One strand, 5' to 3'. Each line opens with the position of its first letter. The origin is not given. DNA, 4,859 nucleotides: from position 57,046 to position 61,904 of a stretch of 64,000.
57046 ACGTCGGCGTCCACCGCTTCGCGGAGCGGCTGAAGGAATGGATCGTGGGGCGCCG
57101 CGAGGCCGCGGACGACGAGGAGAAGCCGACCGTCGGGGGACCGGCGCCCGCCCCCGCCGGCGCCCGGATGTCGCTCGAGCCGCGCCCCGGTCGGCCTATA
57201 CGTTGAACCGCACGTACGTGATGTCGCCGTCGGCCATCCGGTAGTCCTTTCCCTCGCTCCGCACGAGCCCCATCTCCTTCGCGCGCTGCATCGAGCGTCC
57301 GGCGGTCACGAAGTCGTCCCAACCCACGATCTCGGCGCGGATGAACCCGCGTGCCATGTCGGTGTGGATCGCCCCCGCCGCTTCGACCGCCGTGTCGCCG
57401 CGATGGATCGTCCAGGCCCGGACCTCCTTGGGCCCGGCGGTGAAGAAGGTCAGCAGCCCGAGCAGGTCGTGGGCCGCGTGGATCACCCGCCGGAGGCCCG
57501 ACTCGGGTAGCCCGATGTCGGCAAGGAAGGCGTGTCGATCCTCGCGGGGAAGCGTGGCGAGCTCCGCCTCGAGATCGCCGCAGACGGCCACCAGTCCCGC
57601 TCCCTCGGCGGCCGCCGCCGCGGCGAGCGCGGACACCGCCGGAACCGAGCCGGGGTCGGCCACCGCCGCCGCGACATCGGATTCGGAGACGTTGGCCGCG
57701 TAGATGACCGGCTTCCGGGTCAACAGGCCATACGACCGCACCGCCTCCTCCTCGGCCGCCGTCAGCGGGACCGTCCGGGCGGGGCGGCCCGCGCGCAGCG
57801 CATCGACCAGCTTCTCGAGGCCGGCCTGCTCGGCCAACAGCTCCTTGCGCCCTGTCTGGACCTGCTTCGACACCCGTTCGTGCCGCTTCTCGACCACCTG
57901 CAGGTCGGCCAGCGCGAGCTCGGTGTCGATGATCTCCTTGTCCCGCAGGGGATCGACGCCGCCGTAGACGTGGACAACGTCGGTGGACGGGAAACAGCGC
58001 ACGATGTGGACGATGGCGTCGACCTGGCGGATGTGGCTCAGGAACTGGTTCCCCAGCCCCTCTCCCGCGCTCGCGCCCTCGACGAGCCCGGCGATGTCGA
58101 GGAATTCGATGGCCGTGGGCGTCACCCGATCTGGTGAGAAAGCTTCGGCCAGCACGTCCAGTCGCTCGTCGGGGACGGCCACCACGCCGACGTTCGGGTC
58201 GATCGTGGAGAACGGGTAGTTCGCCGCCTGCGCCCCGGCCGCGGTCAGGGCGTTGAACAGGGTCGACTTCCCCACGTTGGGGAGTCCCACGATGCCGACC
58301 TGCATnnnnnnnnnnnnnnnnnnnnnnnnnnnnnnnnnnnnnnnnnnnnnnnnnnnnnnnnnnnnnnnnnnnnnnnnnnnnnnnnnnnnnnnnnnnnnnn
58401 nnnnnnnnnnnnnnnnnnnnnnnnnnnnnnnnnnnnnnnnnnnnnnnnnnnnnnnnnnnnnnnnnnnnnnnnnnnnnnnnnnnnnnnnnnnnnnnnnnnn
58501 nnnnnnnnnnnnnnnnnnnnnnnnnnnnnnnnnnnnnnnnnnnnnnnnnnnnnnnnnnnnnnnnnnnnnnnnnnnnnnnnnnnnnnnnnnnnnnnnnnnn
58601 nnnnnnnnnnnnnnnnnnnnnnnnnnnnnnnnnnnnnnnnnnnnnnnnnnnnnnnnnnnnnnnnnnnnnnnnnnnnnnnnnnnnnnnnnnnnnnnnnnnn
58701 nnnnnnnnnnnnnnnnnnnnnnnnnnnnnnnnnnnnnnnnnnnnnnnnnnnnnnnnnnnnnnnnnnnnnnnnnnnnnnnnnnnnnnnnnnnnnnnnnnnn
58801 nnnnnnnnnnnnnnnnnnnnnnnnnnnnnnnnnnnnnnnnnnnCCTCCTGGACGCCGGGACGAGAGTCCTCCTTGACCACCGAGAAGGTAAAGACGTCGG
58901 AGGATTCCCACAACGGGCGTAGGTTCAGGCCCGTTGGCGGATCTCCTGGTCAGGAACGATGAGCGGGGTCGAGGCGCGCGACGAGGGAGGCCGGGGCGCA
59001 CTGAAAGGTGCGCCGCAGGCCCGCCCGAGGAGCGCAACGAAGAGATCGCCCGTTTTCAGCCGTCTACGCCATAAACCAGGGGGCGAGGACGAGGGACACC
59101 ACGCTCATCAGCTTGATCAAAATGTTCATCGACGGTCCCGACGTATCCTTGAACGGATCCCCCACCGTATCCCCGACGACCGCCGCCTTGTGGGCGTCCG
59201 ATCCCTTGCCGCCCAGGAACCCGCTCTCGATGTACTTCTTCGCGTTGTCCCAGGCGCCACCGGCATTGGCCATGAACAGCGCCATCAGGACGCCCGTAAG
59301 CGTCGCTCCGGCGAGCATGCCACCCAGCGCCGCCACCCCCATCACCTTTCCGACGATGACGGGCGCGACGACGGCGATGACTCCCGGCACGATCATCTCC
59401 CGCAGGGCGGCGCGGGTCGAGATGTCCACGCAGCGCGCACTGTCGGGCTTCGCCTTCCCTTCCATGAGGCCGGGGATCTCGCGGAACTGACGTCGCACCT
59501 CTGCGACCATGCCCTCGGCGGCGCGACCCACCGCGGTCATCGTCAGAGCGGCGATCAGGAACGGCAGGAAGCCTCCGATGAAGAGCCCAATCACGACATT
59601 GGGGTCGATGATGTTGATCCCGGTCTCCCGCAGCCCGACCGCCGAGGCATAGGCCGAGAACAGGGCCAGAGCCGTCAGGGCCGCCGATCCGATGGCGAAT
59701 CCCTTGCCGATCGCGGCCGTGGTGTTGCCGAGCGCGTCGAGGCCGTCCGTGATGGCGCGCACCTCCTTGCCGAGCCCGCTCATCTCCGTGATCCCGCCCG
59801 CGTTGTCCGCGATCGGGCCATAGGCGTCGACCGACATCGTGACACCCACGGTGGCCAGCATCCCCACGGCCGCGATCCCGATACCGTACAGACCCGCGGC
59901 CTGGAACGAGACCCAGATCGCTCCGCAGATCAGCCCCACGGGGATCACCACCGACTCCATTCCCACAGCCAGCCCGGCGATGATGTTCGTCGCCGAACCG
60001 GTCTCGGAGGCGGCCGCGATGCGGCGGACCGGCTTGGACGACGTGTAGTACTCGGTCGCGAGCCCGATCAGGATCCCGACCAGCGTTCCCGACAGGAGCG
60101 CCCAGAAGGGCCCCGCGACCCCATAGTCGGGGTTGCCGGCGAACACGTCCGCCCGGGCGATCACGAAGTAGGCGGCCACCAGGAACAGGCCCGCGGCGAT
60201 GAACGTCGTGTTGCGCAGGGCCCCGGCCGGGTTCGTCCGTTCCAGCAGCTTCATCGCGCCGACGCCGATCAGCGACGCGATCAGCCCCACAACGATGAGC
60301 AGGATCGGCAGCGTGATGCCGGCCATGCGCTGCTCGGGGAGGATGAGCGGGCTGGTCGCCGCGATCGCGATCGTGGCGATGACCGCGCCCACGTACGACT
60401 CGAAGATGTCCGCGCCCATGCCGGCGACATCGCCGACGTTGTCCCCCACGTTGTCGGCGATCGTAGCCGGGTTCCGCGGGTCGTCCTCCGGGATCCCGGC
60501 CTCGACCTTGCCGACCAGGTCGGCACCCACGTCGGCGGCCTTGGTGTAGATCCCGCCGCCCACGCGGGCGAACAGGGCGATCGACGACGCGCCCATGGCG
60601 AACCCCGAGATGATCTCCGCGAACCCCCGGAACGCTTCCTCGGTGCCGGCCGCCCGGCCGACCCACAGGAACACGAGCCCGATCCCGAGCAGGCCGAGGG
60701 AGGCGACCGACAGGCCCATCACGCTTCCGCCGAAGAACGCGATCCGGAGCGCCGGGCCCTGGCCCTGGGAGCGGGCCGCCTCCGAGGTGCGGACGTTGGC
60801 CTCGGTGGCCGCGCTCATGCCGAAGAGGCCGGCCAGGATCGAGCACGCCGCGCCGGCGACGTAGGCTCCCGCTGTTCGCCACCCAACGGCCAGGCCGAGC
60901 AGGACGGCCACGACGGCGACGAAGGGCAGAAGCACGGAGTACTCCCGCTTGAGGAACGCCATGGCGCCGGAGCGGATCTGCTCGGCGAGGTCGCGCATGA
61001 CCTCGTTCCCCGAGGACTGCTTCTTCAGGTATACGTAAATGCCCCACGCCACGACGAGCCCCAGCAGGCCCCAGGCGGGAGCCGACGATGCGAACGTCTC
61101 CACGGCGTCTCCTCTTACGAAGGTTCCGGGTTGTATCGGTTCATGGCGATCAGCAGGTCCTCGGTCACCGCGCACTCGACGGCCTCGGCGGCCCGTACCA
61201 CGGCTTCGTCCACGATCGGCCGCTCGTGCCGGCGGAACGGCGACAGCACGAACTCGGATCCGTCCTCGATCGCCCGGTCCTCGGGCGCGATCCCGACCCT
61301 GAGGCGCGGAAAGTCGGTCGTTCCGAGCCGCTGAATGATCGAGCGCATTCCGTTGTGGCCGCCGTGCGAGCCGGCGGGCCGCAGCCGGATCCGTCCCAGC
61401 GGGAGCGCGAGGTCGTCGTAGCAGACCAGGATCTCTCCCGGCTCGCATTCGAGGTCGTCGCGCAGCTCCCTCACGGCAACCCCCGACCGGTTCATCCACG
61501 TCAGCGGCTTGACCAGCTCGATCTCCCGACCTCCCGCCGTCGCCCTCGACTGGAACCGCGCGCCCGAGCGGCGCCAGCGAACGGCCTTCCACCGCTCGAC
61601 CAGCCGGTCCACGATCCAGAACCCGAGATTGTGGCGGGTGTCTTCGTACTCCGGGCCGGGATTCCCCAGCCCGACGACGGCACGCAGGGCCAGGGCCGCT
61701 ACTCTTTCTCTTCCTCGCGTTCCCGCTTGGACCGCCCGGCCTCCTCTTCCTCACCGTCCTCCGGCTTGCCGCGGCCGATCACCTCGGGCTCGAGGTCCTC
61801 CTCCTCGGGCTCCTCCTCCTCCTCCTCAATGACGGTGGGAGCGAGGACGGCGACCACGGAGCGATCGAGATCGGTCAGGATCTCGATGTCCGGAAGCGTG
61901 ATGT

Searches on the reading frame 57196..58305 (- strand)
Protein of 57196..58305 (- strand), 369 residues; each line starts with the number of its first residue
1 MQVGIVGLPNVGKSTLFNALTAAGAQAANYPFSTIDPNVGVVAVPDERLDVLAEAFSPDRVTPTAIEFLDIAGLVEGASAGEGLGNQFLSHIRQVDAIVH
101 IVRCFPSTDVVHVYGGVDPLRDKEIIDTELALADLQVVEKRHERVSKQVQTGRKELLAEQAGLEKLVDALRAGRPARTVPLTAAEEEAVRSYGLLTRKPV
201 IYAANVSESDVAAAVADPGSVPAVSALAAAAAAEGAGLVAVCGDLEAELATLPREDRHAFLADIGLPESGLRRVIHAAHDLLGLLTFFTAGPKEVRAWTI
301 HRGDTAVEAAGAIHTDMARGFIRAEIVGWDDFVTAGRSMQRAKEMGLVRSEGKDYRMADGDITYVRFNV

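Call 23: search_protein_families(library=pfam, proteins=[window:57196-58305:-])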
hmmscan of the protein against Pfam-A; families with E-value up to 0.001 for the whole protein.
window:57196-58305:- (369 aa): 4 families
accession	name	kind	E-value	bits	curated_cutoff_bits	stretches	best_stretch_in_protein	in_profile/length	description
PF06071.19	YchF-GTPase_C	-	2.2e-34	117.9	27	1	284-368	1-84/84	Protein of unknown function (DUF933)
PF01926.29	MMR_HSR1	-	1.1e-22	80.7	21.9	1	2-105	1-85/113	50S ribosome-binding GTPase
PF02421.24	FeoB_N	-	5.8e-09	36.1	27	1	2-50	2-50/156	Ferrous iron transport protein B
PF02824.27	TGS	-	0.00068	20.1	22.2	0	300-361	13-54/60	TGS domain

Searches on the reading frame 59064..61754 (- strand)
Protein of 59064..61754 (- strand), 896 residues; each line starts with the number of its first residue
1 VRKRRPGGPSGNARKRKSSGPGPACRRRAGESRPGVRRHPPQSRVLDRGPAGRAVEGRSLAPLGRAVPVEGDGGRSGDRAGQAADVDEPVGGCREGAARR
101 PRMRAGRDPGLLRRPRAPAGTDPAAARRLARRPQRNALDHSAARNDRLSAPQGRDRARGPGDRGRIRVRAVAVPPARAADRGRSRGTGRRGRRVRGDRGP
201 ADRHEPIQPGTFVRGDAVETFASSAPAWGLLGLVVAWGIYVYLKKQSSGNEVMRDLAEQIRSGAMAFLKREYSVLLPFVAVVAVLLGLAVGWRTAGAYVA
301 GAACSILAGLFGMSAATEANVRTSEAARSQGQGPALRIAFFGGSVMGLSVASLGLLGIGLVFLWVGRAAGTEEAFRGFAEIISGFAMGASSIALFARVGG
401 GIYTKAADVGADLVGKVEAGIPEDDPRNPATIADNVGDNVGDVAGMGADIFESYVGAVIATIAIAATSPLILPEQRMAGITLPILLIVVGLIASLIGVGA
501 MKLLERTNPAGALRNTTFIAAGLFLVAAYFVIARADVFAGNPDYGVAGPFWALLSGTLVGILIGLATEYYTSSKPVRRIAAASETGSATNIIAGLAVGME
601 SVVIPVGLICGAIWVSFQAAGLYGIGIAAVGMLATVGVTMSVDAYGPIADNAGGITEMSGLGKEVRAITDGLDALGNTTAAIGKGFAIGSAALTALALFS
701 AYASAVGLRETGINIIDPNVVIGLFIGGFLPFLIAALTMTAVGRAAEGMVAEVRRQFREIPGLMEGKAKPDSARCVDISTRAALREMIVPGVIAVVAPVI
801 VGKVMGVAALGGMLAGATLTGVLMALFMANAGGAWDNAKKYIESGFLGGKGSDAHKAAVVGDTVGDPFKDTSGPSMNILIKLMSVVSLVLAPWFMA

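Call 23: search_protein_families(library=pfam, proteins=[window:59064-61754:-])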
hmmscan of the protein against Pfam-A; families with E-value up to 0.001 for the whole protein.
window:59064-61754:- (896 aa): 1 family
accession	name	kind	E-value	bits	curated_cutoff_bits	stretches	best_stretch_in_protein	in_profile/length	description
PF03030.21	H_PPase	-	2e-265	882.9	29.7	1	230-890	1-645/645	Inorganic H+ pyrophosphatase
